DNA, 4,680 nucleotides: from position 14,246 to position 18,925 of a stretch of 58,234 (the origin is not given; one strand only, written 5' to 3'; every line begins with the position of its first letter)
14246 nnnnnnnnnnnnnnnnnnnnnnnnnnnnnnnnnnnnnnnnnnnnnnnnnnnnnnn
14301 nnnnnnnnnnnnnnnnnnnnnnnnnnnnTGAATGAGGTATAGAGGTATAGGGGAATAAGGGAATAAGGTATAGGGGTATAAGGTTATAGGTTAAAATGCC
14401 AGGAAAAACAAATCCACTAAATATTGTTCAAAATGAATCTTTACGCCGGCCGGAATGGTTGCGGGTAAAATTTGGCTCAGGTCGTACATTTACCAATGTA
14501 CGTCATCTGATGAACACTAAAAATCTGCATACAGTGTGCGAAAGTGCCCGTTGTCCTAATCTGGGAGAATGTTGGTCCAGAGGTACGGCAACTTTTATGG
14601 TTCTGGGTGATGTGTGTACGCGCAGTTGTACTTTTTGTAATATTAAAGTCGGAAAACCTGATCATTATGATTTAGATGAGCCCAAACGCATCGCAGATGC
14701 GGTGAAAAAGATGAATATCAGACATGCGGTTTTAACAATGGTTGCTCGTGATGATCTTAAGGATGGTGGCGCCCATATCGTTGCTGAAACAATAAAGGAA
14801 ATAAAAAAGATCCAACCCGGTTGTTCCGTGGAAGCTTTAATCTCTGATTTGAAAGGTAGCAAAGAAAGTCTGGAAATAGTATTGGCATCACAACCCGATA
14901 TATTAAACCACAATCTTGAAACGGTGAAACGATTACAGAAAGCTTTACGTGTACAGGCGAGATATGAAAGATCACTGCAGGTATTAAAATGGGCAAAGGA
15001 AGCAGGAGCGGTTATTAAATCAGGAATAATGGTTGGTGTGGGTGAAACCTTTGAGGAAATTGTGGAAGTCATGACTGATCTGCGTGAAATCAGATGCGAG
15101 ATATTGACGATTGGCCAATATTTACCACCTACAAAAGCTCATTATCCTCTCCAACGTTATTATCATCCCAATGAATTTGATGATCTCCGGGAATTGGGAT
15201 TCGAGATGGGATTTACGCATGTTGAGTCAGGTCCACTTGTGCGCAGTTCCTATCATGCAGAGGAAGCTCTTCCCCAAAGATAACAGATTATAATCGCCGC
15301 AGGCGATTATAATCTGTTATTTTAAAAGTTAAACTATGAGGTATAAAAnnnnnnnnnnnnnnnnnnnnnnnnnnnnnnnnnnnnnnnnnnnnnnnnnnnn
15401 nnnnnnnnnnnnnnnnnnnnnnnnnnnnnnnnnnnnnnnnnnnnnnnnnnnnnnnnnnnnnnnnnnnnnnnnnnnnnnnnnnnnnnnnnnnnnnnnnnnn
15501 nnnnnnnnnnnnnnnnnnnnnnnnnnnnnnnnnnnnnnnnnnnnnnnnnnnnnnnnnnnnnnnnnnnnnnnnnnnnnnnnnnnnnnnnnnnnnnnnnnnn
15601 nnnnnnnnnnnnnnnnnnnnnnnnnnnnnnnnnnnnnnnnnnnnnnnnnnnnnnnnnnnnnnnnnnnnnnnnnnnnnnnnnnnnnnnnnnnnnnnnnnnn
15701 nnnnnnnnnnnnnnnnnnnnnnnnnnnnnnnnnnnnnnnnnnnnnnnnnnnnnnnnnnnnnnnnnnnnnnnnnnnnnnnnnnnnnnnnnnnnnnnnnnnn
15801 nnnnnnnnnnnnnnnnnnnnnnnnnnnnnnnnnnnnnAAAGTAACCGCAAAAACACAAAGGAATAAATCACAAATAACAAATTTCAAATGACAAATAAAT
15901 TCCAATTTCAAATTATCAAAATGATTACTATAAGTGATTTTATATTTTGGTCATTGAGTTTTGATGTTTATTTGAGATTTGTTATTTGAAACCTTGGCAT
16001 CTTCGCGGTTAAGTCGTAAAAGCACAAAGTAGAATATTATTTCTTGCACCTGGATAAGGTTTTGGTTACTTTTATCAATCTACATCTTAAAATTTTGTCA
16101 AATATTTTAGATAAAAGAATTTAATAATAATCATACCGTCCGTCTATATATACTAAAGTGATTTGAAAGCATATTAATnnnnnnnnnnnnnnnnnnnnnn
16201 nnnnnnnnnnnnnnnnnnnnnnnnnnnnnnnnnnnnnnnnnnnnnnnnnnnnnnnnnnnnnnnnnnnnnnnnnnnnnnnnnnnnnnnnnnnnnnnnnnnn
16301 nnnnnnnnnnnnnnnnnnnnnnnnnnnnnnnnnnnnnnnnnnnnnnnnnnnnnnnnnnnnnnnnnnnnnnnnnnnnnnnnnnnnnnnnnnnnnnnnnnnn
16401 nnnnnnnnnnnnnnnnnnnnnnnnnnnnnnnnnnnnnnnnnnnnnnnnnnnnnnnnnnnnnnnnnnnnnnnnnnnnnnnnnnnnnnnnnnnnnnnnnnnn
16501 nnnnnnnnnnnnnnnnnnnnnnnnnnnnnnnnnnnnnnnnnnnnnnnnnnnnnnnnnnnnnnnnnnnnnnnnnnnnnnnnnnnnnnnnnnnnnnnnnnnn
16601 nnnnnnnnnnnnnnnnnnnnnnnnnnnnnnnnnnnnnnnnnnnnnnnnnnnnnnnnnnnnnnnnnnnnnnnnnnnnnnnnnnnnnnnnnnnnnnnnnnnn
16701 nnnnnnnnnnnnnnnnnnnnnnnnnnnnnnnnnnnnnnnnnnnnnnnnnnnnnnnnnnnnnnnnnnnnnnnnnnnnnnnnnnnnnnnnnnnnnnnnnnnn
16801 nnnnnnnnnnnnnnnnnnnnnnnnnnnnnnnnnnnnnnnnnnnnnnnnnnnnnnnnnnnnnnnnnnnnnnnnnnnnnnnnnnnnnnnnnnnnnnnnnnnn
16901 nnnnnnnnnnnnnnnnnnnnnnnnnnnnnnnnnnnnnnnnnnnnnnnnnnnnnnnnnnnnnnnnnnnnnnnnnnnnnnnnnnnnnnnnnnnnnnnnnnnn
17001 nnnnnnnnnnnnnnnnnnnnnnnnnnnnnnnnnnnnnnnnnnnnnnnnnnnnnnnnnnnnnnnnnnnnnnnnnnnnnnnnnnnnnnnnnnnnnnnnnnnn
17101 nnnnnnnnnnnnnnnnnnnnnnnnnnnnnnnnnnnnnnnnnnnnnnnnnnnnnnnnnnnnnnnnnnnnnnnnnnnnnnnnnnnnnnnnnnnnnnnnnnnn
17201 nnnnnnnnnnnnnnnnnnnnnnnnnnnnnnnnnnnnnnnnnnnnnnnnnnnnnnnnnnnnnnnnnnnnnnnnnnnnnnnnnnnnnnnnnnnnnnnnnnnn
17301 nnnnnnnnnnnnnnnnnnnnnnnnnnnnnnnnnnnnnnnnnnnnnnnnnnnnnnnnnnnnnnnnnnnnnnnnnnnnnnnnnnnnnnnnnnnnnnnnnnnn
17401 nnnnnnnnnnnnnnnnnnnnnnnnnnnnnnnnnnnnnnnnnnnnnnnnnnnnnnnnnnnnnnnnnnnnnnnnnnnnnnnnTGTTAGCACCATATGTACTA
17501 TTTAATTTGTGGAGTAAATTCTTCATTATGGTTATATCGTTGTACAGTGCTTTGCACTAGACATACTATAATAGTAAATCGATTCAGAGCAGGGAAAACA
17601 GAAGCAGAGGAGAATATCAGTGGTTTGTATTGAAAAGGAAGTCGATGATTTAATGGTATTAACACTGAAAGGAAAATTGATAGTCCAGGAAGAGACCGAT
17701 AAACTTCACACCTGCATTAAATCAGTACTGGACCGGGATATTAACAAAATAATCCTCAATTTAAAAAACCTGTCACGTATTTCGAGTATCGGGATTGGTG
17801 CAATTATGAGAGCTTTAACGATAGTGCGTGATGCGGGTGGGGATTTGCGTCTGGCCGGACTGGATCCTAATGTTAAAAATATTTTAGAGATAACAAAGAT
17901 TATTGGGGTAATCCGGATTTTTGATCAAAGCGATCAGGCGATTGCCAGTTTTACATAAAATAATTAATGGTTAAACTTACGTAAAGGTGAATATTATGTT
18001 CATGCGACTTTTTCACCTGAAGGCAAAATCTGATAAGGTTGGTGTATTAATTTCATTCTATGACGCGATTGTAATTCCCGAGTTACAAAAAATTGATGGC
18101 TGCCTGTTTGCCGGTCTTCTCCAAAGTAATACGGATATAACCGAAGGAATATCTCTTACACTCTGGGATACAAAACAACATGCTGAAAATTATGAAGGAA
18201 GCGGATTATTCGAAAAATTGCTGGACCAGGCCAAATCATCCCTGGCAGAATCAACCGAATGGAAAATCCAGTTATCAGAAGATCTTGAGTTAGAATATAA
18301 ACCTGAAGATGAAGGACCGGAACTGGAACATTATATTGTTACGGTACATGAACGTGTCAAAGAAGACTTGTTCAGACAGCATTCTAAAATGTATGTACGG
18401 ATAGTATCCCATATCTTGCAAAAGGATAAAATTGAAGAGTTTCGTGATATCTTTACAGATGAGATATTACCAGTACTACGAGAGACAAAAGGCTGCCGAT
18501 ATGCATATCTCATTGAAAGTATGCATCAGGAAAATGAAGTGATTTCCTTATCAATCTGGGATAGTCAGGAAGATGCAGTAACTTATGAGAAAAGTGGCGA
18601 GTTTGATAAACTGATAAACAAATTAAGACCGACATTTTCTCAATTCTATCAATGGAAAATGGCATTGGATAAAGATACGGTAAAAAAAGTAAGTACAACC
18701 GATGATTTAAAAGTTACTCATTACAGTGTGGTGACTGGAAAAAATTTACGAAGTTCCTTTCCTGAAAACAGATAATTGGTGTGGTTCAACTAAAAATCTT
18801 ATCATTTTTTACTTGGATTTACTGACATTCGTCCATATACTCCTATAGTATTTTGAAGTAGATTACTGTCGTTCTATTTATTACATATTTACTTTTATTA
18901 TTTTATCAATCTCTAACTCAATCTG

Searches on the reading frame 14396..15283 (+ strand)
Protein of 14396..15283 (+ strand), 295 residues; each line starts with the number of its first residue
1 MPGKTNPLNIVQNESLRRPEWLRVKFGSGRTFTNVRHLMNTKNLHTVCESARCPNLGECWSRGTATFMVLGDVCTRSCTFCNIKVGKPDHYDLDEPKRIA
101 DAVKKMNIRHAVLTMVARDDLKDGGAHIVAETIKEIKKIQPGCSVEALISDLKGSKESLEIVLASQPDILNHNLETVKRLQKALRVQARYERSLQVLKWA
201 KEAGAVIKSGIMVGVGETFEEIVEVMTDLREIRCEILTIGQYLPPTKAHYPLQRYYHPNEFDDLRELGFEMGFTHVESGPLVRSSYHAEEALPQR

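Call 97: search_protein_families(library=pfam, proteins=[window:14396-15283:+], max_evalue=0.00001)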
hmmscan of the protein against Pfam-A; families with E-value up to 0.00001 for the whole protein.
window:14396-15283:+ (295 aa): 2 families
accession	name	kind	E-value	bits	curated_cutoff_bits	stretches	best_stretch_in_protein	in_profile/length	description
PF04055.27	Radical_SAM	-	2.2e-21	77.2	29.5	1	69-228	2-165/166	Radical SAM superfamily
PF16881.10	LIAS_N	-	3.1e-08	34.4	27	1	11-53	54-96/96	N-terminal domain of lipoyl synthase of Radical_SAM family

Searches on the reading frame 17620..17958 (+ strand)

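Call 24: search_protein_families(library=pfam, proteins=[window:17620-17958:+], max_evalue=0.01)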
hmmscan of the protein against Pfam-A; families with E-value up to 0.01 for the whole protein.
window:17620-17958:+ (112 aa): 2 families
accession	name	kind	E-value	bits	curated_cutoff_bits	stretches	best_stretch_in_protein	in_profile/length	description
PF01740.26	STAS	-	1.5e-14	54.1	22.6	1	7-107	6-106/106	STAS domain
PF13466.11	STAS_2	-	0.0081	16.8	29.2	1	40-91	26-76/80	STAS domain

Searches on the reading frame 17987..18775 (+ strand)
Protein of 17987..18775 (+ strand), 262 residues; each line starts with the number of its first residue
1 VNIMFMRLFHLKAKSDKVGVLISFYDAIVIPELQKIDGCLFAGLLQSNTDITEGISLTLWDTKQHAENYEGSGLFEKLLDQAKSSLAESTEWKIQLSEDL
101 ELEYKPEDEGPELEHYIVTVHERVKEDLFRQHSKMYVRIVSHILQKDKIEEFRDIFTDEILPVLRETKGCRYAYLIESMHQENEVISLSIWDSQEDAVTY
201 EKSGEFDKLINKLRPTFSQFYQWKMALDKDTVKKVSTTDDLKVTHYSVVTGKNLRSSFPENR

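Call 97: search_protein_families(library=pfam, proteins=[window:17987-18775:+], max_evalue=0.00001)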
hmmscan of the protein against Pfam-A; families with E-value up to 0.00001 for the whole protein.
window:17987-18775:+ (262 aa): 1 family
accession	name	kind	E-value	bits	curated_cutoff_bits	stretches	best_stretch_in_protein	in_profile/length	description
PF03992.22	ABM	-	6.9e-16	58.6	23.1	1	136-209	2-75/78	Antibiotic biosynthesis monooxygenase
